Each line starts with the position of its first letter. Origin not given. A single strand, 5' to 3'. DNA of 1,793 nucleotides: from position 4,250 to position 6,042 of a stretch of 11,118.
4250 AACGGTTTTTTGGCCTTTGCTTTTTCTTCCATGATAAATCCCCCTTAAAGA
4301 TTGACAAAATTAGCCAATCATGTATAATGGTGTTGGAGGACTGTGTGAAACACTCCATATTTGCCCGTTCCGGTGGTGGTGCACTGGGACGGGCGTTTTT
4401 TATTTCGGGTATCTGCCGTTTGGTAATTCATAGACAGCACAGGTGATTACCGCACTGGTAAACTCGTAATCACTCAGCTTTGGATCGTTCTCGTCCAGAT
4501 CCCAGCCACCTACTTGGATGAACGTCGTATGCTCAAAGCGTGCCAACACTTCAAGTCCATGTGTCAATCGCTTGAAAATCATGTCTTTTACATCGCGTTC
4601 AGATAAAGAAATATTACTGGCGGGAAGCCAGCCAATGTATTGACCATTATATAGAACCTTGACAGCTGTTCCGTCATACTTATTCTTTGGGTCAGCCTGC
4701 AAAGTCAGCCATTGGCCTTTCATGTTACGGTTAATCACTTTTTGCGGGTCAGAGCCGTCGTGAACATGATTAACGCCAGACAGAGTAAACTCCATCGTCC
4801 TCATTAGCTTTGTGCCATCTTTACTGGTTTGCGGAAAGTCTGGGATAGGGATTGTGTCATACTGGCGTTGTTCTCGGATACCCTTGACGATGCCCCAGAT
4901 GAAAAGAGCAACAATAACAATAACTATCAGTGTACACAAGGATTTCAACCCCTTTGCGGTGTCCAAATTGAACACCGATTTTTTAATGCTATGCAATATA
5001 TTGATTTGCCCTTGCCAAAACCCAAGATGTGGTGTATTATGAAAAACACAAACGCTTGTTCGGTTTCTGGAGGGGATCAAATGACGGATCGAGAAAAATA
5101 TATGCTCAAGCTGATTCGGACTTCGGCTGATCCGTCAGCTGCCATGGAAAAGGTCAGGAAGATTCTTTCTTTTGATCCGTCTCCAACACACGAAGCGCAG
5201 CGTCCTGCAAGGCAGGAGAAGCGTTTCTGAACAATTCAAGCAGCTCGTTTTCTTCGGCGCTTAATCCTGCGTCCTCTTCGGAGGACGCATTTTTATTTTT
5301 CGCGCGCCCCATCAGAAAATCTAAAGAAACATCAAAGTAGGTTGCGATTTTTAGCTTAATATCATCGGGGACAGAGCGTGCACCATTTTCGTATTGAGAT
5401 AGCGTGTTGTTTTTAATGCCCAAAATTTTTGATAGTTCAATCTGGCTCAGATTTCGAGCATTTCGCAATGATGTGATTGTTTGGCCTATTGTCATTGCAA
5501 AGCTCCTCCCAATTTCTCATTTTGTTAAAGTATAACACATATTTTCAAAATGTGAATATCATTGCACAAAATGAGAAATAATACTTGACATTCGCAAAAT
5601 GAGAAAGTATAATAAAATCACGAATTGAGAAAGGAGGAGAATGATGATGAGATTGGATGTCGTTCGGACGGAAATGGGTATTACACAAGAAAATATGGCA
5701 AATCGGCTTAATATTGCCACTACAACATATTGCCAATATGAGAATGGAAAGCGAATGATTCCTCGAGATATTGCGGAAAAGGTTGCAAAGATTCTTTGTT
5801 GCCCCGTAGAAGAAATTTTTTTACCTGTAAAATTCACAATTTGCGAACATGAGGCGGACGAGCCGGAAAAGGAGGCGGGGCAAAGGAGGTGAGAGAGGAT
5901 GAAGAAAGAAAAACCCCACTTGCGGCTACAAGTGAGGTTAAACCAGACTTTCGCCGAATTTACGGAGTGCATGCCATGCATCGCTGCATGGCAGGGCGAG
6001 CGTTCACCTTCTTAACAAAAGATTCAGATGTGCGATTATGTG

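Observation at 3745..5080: Ltp exclusion protein paired with a membrane-tethered HIRAN-domain protein in the integrase-repressor slot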

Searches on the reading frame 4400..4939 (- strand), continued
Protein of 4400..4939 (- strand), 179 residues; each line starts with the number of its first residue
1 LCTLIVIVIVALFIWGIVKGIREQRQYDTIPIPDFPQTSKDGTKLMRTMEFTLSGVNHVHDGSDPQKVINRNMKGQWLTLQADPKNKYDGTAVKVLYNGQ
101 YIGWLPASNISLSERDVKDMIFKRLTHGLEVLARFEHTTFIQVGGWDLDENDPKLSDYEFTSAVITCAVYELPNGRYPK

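Call 37: search_protein_families(library=phrogs, proteins=[L004:6603-7589:+, L007:2327-2935:+, L012:6712-7158:+, L011:6680-7081:+], max_evalue=0.001)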
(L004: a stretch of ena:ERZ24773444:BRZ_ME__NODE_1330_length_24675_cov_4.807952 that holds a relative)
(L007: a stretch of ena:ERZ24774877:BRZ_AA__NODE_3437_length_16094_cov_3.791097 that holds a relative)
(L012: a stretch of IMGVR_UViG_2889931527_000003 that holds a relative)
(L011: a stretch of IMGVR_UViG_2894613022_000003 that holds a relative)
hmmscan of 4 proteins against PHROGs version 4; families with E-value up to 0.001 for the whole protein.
L004:6603-7589:+ (328 aa): 3 families
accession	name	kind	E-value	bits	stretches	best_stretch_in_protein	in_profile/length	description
phrog_3989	-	unknown function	4.6e-91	306.2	1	28-322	2-294/296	-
phrog_2561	-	DNA, RNA and nucleotide metabolism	1.2e-07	33.2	1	214-317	70-157/167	DNA ligase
phrog_3869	-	DNA, RNA and nucleotide metabolism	1.6e-07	31.3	1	230-281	576-627/656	NAD-dependent DNA ligase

L007:2327-2935:+ (202 aa): 4 families
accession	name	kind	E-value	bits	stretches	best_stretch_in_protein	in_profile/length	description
phrog_4980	-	moron, auxiliary metabolic gene and host takeover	2.3e-54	185.1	2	117-197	91-176/181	superinfection exclusion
phrog_15667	-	moron, auxiliary metabolic gene and host takeover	1.8e-52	179.3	2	118-201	116-205/208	superinfection exclusion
phrog_13294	-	other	1.2e-25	91.5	2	118-192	212-286/294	lipoprotein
phrog_7854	-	lysis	2.6e-09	38.1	1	126-197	253-303/304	endolysin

L012:6712-7158:+ (148 aa): 1 family
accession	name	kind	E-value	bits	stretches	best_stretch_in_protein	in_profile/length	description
phrog_8049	-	unknown function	3.3e-06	28.1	1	1-127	1-119/158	-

L011:6680-7081:+ (133 aa): 1 family
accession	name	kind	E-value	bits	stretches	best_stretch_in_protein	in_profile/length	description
phrog_2523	-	unknown function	4.2e-06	27.8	1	48-131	25-107/108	-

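Call 42: find_related_loci(query=A1, collection=metagenome_contigs, flank=4000)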
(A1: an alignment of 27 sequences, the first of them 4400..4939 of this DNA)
Query A1 (179 aa) in metagenome_contigs; peptide patterns used: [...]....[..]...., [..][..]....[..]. (x = any residue, [..] = any of these).
160 stretches matched a pattern; 18 encode a relative of the query (tblastn E <= 1e-3); 18 distinct loci.
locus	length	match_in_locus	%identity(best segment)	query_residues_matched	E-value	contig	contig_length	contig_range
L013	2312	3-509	99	11-179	8e-122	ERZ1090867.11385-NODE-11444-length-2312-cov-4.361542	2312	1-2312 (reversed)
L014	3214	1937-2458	92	1-179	7e-114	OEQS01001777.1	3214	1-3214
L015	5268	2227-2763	83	1-179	5e-107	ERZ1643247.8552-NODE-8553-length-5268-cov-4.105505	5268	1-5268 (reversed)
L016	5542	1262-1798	84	1-179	3e-107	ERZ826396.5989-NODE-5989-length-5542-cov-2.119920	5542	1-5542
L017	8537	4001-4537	82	1-179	8e-106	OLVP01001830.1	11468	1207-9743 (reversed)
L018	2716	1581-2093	72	4-179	5e-86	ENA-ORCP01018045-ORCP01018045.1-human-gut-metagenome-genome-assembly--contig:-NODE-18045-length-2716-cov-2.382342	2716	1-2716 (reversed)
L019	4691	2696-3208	72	4-179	5e-84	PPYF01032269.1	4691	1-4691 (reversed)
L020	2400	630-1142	71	4-179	1e-85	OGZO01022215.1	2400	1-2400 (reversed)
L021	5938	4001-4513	71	4-179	2e-83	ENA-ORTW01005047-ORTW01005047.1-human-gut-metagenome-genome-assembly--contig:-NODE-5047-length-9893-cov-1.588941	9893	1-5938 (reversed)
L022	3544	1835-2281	78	31-179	3e-83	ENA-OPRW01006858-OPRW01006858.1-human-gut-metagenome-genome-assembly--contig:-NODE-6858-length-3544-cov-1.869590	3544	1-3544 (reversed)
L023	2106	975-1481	67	4-177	1e-81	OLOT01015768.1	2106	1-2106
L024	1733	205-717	66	4-179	5e-83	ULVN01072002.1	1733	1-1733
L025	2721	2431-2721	92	1-97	5e-59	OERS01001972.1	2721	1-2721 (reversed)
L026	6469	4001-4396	41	35-172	7e-27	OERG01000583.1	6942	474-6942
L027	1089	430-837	39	35-176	2e-27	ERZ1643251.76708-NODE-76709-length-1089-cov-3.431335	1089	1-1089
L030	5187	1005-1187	42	45-106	1e-9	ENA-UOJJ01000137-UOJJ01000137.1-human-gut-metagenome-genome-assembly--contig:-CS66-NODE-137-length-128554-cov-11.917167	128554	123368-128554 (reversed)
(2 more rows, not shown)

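Call 63: search_protein_representatives(alignment_id=A1)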
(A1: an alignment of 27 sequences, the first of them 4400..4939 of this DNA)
Query: 27 sequences, 231 profile positions. Proteins with E-value up to 0.001 (for the whole library): 409; up to 1e-10: 52; up to 1e-30: 8. The best 150 are listed.
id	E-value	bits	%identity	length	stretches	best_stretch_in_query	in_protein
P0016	2.0e-96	338.3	-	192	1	41-231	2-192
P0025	3.6e-84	298.1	-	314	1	1-227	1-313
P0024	2.4e-77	275.8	-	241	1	77-230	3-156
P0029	3.5e-53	196.7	-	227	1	46-225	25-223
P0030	5.8e-49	182.9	-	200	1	39-220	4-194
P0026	3.2e-40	154.3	-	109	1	122-214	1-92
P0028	5.3e-36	140.5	-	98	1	74-148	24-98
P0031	2.0e-32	128.8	-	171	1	67-227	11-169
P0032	3.3e-29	118.3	-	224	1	80-229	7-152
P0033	3.8e-29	118.1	-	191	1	83-221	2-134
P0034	2.1e-25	105.8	-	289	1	74-228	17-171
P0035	6.4e-24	101.0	-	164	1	53-217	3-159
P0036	5.4e-23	97.9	-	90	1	40-126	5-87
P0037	2.6e-22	95.7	-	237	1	42-188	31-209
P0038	3.2e-22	95.4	-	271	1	44-212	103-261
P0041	5.4e-21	91.4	-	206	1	79-228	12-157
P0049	2.4e-18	82.7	-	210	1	83-185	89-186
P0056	1.1e-16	77.4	-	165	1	76-187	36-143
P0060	2.7e-15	72.8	-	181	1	81-188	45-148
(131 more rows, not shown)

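Call 66: find_encoding_contigs(protein=P0032, flank=5000, max_places=3)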
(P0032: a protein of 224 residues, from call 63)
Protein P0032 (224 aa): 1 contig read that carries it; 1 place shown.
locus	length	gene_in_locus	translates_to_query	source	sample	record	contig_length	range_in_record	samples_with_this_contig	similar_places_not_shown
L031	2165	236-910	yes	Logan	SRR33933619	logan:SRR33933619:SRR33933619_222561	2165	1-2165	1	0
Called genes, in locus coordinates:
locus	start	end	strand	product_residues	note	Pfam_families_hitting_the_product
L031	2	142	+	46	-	?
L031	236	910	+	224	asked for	PF08797:HIRAN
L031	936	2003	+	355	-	PF14659:Phage_int_SAM_3 (weak), PF00589:Phage_integrase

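Call 67: find_encoding_contigs(protein=P0056, flank=5000, max_places=3)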
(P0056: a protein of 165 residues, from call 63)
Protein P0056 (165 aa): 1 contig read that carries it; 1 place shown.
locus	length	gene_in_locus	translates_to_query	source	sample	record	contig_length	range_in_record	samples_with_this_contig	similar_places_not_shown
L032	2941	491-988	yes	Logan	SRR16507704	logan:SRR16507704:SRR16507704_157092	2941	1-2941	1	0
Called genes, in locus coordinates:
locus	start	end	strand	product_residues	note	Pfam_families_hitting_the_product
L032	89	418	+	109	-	PF01381:HTH_3, PF13443:HTH_26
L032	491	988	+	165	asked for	PF08797:HIRAN (weak)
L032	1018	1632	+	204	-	PF12773:DZR (faint), PF13240:Zn_Ribbon_1, PF07553:Lipoprotein_Ltp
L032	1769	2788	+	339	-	PF14659:Phage_int_SAM_3, PF00589:Phage_integrase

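Call 68: find_encoding_contigs(protein=P0049, flank=5000, max_places=3)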
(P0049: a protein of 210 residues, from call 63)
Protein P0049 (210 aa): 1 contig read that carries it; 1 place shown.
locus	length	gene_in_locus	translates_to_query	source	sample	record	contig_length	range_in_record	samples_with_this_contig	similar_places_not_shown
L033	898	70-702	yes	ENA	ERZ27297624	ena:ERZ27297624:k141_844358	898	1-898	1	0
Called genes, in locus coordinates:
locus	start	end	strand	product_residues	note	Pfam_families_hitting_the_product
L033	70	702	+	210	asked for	-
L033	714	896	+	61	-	?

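Call 69: find_encoding_contigs(protein=P0060, flank=5000, max_places=3)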
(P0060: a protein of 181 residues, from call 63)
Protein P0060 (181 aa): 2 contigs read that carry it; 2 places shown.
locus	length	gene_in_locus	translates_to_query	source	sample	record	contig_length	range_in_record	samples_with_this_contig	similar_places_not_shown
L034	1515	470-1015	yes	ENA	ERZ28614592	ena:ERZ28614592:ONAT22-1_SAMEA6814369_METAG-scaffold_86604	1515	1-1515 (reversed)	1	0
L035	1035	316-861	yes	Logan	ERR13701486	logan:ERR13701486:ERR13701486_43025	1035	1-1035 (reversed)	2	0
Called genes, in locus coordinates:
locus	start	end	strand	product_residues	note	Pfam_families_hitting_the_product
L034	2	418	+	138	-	?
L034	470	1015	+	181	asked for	PF08797:HIRAN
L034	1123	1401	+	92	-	-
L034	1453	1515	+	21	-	?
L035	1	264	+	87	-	?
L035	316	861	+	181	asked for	PF08797:HIRAN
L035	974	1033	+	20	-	?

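Call 70: find_encoding_contigs(protein=P0041, flank=5000, max_places=3)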
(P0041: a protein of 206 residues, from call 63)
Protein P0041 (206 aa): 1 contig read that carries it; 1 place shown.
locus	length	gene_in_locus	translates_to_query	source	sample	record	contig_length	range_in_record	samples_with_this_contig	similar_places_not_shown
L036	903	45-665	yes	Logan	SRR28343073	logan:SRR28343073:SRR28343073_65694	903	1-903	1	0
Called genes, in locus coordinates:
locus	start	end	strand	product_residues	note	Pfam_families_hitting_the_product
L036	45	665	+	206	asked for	PF08797:HIRAN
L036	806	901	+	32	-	?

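Call 71: search_dna_similar(query=window:4400-4939:-, collection=phages, mode=protein, max_evalue=0.001, max_rows=30)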
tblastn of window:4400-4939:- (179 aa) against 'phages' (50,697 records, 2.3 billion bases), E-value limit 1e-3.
No match.

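Call 76: find_related_loci(query=L007:3040-4164:+, collection=viral_contigs, flank=3500)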
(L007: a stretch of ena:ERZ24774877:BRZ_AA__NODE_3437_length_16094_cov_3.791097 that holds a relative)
Query L007:3040-4164:+ (374 aa) in viral_contigs; peptide patterns used: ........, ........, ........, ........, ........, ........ (x = any residue, [..] = any of these).
61 stretches matched a pattern; 49 encode a relative of the query (tblastn E <= 1e-3); 49 distinct loci.
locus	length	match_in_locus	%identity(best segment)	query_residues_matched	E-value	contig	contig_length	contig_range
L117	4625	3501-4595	87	1-364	0e+0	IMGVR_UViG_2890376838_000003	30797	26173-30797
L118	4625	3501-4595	86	1-364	0e+0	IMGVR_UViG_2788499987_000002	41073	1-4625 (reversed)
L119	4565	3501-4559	61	11-365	7e-148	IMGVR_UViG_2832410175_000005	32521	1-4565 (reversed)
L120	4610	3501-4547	63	11-361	2e-147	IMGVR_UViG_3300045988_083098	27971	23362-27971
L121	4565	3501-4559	61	11-365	4e-147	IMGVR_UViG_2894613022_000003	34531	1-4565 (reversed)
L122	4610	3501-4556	62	11-364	3e-147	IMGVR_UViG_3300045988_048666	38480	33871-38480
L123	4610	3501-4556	62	11-364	2e-146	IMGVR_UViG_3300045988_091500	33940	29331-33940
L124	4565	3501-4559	61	11-365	1e-146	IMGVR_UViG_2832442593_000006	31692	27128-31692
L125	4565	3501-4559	61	11-365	4e-146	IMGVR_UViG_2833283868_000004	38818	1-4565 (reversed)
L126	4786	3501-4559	60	11-365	1e-145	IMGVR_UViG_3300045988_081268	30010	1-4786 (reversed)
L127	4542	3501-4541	61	11-359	2e-145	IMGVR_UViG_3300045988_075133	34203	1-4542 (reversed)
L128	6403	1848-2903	61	11-364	2e-146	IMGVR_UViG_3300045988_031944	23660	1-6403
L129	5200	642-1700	61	11-365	1e-147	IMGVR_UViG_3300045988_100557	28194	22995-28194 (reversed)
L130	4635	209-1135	29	54-358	8e-36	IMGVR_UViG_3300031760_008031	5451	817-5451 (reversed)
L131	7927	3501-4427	29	54-358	2e-34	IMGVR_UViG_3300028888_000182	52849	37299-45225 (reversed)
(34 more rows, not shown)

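Call 80: search_protein_families(library=pfam, proteins=[L015:3144-3839:+, L022:2364-3544:+], max_evalue=0.05)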
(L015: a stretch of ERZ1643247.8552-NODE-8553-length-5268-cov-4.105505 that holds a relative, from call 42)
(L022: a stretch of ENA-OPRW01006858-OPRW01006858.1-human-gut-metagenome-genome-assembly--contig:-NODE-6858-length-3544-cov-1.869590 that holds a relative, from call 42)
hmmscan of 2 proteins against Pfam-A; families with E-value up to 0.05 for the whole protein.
L015:3144-3839:+ (231 aa): 1 family
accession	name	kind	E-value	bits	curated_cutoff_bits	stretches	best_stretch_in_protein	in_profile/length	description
PF01936.24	NYN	-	1e-09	39.5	24.2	1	130-190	60-118/145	NYN domain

L022:2364-3544:+ (393 aa): 5 families
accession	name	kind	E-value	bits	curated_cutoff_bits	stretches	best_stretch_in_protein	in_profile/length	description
PF00929.31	RNase_T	-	1.6e-30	107.3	24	1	96-250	2-164/164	Exonuclease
PF13482.12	RNase_H_2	-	4.2e-05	24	22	1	96-232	2-116/165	RNase_H superfamily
PF16473.11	Rv2179c-like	-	0.00021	21.5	27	1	96-248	4-171/177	3'-5' exoribonuclease Rv2179c-like domain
PF00533.33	BRCT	-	0.00061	20.4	21.3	1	309-392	3-77/78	BRCA1 C Terminus (BRCT) domain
PF00749.27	tRNA-synt_1c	-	0.011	15.1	23.4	1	239-327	113-201/314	tRNA synthetases class I (E and Q), catalytic domain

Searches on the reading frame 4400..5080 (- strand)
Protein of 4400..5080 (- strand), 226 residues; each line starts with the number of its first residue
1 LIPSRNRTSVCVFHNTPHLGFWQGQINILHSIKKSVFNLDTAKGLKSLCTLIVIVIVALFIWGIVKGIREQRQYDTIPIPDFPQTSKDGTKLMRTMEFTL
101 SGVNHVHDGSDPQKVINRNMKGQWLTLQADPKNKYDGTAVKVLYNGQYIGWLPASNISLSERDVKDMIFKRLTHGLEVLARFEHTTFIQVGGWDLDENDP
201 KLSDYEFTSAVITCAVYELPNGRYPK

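Call 3: search_protein_families(library=pfam, proteins=[window:4400-5080:-], max_evalue=0.01)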
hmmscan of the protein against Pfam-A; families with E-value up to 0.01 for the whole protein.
window:4400-5080:- (226 aa): 1 family
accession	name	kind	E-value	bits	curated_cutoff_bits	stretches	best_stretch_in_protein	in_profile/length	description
PF08797.16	HIRAN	-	0.0097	16.2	24.7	0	122-155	23-57/96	HIRAN domain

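Call 5: search_protein_families(library=phrogs, proteins=[window:4400-5080:-], max_evalue=0.01)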
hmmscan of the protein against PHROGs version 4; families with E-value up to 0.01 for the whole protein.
window:4400-5080:- (226 aa): 2 families
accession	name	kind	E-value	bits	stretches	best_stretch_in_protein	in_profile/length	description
phrog_8026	-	unknown function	0.00011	22.8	1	98-170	130-198/246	-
phrog_27141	-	unknown function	0.0018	19.3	1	96-184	6-88/139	-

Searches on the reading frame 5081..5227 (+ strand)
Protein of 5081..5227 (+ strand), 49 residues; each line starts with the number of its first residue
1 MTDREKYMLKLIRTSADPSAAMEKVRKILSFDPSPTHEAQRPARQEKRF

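Call 79: search_protein_families(library=phrogs, proteins=[window:5081-5227:+], max_evalue=0.1)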
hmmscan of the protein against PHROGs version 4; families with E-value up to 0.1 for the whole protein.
seq(49 aa): 0 families

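Call 80: search_protein_families(library=pfam, proteins=[window:5081-5227:+], max_evalue=0.05)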
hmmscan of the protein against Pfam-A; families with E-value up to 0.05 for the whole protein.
seq(49 aa): 0 families

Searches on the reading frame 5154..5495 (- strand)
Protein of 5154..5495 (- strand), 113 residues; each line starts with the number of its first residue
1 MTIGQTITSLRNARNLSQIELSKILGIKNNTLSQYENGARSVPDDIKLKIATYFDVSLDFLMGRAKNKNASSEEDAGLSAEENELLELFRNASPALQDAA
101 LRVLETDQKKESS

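Call 3: search_protein_families(library=pfam, proteins=[window:5154-5495:-], max_evalue=0.01)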
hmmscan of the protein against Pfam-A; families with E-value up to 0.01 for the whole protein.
window:5154-5495:- (113 aa): 6 families
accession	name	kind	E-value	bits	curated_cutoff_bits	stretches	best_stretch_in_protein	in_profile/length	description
PF01381.28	HTH_3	-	5.9e-13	49.1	23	1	9-61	3-55/55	Helix-turn-helix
PF13560.12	HTH_31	-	4.3e-07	30.6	27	1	3-56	2-56/64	Helix-turn-helix domain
PF12844.13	HTH_19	-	4.5e-07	30.1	30.2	1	4-62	1-59/64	Helix-turn-helix domain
PF13443.12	HTH_26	-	0.00016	22.3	22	1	8-59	3-55/63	Cro/C1-type HTH DNA-binding domain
PF15731.11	MqsA_antitoxin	-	0.00058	20.4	30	1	4-44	71-111/131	Antitoxin component of bacterial toxin-antitoxin system, MqsA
PF20317.4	HTH_60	-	0.0028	18.4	24.1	1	5-61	8-64/140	Helix-turn-helix domain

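Call 6: search_protein_families(library=padloc, proteins=[window:5154-5495:-], max_evalue=0.1)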
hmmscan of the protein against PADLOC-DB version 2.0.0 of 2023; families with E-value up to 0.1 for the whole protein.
window:5154-5495:- (113 aa): 21 families
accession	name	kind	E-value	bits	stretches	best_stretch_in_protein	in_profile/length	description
PDLC02926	HTH_VI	-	4.4e-12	44.1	1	3-78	2-77/92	-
PDLC03947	RmrA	-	8.7e-08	29.4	1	3-72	12-81/383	-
PDLC03945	RmrA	-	2.7e-07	28.1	1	1-70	1-70/394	-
PDLC03951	RmrA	-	3e-07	27.8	1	5-70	11-76/400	-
PDLC03954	RmrA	-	1.6e-06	25.3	1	5-70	13-78/380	-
PDLC03950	RmrA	-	5.6e-06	23.6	1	9-70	9-70/369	-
PDLC03952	RmrA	-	6.5e-06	23.2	1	3-69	23-89/395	-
PDLC03949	RmrA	-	1.3e-05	22.3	1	6-67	6-67/363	-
PDLC04142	capH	-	1.8e-05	23.8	1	2-93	6-81/103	capH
PDLC04775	PDC-M69A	-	4.8e-05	21.8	1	2-68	7-73/113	-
PDLC03948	RmrA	-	0.00037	17.5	1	9-64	15-70/397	-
PDLC03664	Control_protein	-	0.00061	18.2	1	3-56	14-67/74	control protein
PDLC03953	RmrA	-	0.00094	16.5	1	4-68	7-71/373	-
PDLC03944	RmrA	-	0.0017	15.4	1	7-66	11-70/384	-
PDLC03669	Control_protein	-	0.0018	16.5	1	11-61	18-69/96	control protein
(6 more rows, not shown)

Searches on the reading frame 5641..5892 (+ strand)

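Call 3: search_protein_families(library=pfam, proteins=[window:5641-5892:+], max_evalue=0.01)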
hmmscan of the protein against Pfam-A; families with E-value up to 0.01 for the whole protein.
window:5641-5892:+ (83 aa): 4 families
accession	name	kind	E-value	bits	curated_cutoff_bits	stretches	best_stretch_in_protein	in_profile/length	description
PF01381.28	HTH_3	-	1.8e-08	34.7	23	1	9-58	5-54/55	Helix-turn-helix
PF12844.13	HTH_19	-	2.4e-07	31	30.2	1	4-51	3-50/64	Helix-turn-helix domain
PF13560.12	HTH_31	-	2.2e-05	25.1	27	1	6-58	7-60/64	Helix-turn-helix domain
PF13443.12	HTH_26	-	7.7e-05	23.3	22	1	4-60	1-58/63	Cro/C1-type HTH DNA-binding domain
